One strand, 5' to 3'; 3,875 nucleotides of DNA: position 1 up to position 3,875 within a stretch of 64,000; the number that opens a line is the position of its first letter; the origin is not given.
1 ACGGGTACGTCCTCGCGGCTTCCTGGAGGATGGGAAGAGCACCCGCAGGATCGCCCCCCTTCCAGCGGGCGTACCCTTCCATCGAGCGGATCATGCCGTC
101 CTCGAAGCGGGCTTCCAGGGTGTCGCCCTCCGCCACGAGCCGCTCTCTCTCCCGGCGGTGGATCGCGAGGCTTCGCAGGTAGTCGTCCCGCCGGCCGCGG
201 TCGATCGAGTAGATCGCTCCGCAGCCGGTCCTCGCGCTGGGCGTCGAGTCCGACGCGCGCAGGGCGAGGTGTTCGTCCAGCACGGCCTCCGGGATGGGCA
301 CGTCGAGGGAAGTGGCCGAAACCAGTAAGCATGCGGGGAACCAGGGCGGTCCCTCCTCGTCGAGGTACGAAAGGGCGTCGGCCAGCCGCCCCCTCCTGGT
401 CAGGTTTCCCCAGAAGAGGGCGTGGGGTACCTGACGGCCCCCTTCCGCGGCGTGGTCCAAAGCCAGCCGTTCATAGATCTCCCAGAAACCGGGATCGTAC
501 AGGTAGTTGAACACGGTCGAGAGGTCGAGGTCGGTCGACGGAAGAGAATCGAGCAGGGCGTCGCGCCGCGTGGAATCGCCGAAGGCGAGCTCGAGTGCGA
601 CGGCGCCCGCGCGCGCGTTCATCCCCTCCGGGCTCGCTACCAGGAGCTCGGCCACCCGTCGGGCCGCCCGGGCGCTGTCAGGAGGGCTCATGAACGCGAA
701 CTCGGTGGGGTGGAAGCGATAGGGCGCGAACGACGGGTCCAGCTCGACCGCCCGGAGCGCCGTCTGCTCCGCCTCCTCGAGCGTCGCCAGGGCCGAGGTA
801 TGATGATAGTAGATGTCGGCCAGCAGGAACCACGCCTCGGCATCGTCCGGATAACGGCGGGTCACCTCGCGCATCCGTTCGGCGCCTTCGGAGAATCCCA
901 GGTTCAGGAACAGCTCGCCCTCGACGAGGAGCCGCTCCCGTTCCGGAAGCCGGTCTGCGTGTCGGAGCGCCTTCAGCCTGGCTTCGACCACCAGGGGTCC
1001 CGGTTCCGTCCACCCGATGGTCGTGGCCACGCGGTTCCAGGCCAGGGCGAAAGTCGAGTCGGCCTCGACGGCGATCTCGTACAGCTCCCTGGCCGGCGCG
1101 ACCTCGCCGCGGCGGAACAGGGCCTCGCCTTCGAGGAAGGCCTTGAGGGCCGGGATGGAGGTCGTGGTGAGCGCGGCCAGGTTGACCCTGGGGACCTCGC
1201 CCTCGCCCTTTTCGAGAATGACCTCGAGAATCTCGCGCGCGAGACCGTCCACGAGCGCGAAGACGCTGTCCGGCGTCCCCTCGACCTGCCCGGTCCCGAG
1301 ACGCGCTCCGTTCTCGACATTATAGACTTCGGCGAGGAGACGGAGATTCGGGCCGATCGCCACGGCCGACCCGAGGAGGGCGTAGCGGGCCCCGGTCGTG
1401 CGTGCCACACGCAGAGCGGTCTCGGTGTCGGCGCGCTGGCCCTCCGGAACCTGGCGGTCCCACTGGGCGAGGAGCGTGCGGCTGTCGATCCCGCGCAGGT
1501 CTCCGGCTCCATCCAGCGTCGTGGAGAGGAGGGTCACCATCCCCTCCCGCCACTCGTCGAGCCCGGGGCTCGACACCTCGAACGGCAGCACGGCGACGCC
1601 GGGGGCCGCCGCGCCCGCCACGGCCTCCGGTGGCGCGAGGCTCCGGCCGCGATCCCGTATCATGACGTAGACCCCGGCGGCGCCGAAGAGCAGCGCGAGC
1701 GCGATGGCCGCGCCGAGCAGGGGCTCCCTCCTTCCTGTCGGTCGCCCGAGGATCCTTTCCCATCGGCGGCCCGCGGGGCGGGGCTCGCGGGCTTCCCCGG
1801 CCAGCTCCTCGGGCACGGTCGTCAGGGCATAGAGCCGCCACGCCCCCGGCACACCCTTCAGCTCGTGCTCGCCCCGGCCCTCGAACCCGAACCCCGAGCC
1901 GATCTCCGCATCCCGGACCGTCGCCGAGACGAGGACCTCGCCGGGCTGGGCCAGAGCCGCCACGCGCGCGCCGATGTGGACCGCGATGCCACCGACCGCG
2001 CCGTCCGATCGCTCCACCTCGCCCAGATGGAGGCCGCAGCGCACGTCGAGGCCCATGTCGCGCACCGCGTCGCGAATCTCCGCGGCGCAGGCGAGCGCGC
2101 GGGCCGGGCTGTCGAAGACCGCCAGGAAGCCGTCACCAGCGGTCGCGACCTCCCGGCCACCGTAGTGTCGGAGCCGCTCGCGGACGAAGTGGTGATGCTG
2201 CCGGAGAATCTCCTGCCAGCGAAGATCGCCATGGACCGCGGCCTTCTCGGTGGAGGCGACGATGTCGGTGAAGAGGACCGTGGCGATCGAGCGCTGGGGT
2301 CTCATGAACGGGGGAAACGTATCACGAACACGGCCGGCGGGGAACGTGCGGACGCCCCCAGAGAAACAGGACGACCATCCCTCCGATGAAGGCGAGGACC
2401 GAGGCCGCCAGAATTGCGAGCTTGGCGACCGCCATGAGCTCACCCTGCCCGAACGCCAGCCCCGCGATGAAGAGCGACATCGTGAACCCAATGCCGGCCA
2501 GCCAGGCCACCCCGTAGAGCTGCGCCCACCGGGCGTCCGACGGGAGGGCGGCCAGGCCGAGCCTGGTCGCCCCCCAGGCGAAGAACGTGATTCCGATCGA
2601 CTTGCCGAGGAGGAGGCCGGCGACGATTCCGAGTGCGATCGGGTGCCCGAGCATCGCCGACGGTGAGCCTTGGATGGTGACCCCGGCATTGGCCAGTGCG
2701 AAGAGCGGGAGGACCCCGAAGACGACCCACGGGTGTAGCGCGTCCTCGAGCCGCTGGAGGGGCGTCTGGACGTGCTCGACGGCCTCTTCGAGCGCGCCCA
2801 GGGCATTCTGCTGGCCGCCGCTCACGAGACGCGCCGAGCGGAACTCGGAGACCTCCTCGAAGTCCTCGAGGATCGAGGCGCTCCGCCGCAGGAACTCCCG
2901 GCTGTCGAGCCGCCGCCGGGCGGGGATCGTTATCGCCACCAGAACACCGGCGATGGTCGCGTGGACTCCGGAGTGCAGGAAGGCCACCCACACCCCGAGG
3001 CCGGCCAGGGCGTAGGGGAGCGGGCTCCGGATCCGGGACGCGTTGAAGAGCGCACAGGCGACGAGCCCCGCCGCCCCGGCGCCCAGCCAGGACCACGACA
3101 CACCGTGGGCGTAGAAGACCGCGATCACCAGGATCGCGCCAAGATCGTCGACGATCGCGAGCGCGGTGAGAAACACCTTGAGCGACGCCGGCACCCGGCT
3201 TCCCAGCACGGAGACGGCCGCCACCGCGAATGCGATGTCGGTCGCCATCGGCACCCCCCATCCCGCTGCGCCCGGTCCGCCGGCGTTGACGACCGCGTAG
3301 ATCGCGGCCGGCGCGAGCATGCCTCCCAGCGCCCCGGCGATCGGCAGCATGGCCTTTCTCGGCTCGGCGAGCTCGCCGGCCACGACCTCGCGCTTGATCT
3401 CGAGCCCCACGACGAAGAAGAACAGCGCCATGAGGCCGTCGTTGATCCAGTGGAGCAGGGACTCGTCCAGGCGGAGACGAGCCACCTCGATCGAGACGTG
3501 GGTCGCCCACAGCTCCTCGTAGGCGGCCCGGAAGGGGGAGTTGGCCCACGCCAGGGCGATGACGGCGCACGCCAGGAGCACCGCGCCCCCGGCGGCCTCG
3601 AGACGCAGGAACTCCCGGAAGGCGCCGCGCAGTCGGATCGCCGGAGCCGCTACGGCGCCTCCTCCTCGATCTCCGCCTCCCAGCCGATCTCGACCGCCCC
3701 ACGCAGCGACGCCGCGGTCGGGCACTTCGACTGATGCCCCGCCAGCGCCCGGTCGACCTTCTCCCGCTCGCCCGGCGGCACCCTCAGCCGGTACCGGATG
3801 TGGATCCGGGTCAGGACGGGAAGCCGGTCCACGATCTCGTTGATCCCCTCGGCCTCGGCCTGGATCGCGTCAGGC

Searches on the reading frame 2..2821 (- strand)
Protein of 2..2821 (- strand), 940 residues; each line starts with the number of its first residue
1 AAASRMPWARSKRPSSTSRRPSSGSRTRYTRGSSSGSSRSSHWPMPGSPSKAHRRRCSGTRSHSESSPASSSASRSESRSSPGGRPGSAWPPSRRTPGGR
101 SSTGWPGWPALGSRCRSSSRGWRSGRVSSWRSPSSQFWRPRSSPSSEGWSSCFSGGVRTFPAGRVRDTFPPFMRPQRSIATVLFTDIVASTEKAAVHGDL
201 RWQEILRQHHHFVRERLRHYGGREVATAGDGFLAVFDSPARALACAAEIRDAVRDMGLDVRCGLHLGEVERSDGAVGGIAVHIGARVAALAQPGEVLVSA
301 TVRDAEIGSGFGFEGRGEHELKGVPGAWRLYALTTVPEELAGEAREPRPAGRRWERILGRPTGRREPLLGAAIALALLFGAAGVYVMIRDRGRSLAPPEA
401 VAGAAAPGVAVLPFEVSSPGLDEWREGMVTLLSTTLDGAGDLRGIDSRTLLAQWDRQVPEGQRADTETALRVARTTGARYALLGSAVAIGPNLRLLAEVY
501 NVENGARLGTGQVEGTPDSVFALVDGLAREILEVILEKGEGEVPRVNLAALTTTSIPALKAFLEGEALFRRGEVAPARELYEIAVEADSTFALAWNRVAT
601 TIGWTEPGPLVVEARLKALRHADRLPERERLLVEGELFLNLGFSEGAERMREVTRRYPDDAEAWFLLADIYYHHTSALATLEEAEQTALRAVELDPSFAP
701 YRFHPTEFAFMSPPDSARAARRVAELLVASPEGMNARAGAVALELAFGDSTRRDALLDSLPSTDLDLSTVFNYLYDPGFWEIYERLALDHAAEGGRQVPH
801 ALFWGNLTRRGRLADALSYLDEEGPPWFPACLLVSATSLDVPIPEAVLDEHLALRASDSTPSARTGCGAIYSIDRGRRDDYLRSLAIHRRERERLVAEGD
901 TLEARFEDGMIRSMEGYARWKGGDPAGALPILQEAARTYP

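Call 25: search_protein_families(library=pfam, proteins=[window:2-2821:-], max_evalue=0.0001)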
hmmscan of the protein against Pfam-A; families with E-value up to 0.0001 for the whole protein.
window:2-2821:- (940 aa): 3 families
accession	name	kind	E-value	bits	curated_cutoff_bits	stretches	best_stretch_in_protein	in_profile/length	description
PF00211.25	Guanylate_cyc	-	5.3e-10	39.6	21.9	1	180-333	9-181/183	Adenylate and Guanylate cyclase catalytic domain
PF13432.12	TPR_16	-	1.9e-08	35.1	32.7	1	643-696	13-62/65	Tetratricopeptide repeat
PF13428.12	TPR_14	-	3.7e-07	30.6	23.5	0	638-670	11-44/44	Tetratricopeptide repeat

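Call 85: search_protein_families(library=ncbifam, proteins=[window:2-2305:-], max_evalue=0.001)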
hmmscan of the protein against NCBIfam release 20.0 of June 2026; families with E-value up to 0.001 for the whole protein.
window:2-2305:- (768 aa): 2 families
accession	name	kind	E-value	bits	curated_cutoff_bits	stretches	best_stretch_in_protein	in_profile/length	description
NF058673.1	LipAdnlyCyLipJMY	equivalog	4.1e-61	207.1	800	1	4-161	292-449/449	bifunctional lipase/adenylate cyclase LipJ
TIGR04510.1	mod_pep_cyc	subfamily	2.6e-30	105.7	400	2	287-522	297-530/814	putative peptide modification system cyclase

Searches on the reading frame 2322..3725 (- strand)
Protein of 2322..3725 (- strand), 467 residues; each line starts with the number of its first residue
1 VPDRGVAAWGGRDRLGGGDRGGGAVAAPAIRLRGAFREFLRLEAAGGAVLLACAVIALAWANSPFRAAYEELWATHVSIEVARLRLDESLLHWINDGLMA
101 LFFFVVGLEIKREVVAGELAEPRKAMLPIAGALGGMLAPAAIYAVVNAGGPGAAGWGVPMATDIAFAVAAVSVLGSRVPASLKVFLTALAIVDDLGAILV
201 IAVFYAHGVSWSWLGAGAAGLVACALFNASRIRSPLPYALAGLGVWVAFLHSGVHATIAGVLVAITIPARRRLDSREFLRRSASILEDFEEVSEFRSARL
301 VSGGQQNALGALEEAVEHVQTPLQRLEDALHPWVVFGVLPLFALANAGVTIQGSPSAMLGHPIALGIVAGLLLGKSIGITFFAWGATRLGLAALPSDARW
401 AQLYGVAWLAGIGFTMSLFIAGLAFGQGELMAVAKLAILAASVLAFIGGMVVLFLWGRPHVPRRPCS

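Call 25: search_protein_families(library=pfam, proteins=[window:2322-3725:-], max_evalue=0.0001)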
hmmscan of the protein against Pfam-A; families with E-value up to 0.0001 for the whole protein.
window:2322-3725:- (467 aa): 1 family
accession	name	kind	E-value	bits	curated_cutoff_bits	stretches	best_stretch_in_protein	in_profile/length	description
PF06965.17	Na_H_antiport_1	-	1.2e-148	495.4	23.5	1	38-453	2-374/374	Na+/H+ antiporter 1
